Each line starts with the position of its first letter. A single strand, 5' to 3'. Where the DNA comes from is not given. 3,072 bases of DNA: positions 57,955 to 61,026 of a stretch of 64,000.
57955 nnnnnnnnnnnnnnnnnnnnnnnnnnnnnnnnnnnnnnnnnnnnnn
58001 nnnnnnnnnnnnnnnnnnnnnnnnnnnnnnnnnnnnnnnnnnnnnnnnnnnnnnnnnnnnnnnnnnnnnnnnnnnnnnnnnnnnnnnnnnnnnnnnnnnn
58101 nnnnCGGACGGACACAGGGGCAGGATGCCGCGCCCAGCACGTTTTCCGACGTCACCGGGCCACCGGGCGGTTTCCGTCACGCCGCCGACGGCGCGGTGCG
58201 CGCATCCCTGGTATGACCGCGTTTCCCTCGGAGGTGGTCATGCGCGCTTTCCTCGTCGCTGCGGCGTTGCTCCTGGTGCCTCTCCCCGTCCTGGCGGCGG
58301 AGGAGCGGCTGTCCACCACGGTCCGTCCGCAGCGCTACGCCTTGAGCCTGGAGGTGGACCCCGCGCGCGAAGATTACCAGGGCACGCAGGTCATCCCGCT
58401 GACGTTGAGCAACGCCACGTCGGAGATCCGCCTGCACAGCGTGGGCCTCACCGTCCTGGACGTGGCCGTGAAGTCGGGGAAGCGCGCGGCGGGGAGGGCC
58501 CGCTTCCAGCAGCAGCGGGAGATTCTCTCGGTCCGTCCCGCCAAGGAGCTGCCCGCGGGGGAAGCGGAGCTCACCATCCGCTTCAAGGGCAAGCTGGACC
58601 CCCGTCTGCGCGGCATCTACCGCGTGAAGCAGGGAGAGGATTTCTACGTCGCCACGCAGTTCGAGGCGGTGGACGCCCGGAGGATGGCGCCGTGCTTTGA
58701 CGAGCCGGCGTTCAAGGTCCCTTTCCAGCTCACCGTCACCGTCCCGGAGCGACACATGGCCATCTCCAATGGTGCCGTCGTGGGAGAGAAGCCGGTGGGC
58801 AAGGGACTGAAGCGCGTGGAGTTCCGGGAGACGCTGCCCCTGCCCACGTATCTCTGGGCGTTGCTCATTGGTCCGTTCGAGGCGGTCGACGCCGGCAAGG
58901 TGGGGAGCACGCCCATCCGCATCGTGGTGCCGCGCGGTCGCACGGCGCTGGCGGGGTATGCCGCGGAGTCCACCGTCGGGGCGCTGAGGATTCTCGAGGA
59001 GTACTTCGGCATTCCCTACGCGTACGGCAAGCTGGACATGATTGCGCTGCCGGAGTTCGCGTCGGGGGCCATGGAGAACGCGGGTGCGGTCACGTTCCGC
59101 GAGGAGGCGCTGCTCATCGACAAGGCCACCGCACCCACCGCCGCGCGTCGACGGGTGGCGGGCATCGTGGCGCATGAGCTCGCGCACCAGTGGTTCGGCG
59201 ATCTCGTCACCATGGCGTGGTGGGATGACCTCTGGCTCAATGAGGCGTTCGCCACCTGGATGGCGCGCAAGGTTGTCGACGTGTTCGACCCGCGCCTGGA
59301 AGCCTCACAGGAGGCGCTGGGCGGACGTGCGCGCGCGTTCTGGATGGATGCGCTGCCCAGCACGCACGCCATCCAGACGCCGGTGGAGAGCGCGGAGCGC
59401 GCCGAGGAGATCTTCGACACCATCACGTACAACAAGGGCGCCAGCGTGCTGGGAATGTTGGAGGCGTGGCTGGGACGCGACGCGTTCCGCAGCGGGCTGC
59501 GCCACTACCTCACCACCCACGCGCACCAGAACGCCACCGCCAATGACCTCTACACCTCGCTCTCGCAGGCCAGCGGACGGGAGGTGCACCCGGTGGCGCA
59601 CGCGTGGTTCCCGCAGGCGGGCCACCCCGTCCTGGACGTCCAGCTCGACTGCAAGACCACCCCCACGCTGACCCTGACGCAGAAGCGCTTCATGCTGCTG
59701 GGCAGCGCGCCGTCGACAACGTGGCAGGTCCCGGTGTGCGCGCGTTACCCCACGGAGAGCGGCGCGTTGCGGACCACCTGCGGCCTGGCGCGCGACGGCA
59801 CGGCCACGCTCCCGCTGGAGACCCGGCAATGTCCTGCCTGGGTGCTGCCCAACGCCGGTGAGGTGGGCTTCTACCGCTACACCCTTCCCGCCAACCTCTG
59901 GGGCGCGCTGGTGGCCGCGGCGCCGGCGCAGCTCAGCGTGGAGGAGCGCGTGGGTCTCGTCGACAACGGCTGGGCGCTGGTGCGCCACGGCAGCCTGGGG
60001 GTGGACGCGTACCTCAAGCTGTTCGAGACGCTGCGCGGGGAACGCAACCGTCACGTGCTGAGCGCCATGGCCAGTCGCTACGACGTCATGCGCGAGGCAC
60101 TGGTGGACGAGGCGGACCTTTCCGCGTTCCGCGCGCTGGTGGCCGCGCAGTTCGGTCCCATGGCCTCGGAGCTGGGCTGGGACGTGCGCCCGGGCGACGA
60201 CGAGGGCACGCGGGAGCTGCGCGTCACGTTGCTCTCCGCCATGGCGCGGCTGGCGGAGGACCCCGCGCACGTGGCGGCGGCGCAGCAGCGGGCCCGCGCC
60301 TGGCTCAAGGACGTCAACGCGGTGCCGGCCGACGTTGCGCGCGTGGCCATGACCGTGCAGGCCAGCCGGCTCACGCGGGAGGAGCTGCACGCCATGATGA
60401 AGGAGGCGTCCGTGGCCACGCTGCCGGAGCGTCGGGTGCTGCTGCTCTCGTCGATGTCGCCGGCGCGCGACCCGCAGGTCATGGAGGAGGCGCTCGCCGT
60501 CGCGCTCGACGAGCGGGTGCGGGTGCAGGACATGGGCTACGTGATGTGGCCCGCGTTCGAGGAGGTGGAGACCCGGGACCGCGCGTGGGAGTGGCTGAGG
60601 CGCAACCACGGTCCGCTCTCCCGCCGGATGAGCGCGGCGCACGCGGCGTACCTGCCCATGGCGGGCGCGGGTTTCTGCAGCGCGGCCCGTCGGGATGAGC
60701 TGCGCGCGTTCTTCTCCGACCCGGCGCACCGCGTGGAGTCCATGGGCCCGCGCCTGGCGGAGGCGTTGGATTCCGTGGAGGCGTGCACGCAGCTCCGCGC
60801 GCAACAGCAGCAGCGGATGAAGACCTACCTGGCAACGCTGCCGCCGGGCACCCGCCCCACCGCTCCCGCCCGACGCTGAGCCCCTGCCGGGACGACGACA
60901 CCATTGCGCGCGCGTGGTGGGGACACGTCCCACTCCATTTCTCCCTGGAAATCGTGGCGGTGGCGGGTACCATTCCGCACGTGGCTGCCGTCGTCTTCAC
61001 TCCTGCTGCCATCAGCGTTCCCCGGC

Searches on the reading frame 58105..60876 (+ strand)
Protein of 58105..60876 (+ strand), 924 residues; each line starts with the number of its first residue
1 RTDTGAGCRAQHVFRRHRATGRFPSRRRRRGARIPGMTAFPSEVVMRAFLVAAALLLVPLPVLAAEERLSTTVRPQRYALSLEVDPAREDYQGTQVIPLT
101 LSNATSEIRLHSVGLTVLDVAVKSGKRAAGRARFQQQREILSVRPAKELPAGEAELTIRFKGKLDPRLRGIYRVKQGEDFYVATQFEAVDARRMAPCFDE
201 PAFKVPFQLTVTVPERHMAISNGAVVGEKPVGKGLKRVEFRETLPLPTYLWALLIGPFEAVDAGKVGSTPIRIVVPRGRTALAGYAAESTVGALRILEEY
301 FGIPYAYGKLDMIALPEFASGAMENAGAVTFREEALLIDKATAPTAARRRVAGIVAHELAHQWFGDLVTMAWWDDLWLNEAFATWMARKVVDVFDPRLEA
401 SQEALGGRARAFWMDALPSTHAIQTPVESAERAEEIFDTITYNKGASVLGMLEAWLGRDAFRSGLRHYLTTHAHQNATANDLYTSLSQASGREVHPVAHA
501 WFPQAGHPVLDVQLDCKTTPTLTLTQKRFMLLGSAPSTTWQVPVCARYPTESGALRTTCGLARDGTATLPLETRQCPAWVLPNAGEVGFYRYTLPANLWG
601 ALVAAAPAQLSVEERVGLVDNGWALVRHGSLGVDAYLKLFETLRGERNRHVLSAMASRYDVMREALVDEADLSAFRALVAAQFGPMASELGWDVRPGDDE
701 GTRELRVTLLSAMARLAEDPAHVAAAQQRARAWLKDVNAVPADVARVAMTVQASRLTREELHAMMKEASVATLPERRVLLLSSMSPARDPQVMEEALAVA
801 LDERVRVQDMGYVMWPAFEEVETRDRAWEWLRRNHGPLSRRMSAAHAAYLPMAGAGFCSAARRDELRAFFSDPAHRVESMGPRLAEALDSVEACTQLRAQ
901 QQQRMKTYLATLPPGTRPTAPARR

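Call 76: search_protein_families(library=pfam, proteins=[window:58105-60876:+], max_evalue=0.0001)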
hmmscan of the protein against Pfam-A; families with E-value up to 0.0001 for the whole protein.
window:58105-60876:+ (924 aa): 3 families
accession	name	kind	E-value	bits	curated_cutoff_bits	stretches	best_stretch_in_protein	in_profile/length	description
PF01433.26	Peptidase_M1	-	8.7e-74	248.2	27.7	1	285-501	1-218/218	Peptidase family M1 domain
PF11838.14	ERAP1_C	-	1.7e-55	189.1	38.2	1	579-892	1-317/318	ERAP1-like C-terminal domain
PF17900.6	Peptidase_M1_N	-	2.2e-37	129.4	25.8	1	75-250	2-186/186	Peptidase M1 N-terminal domain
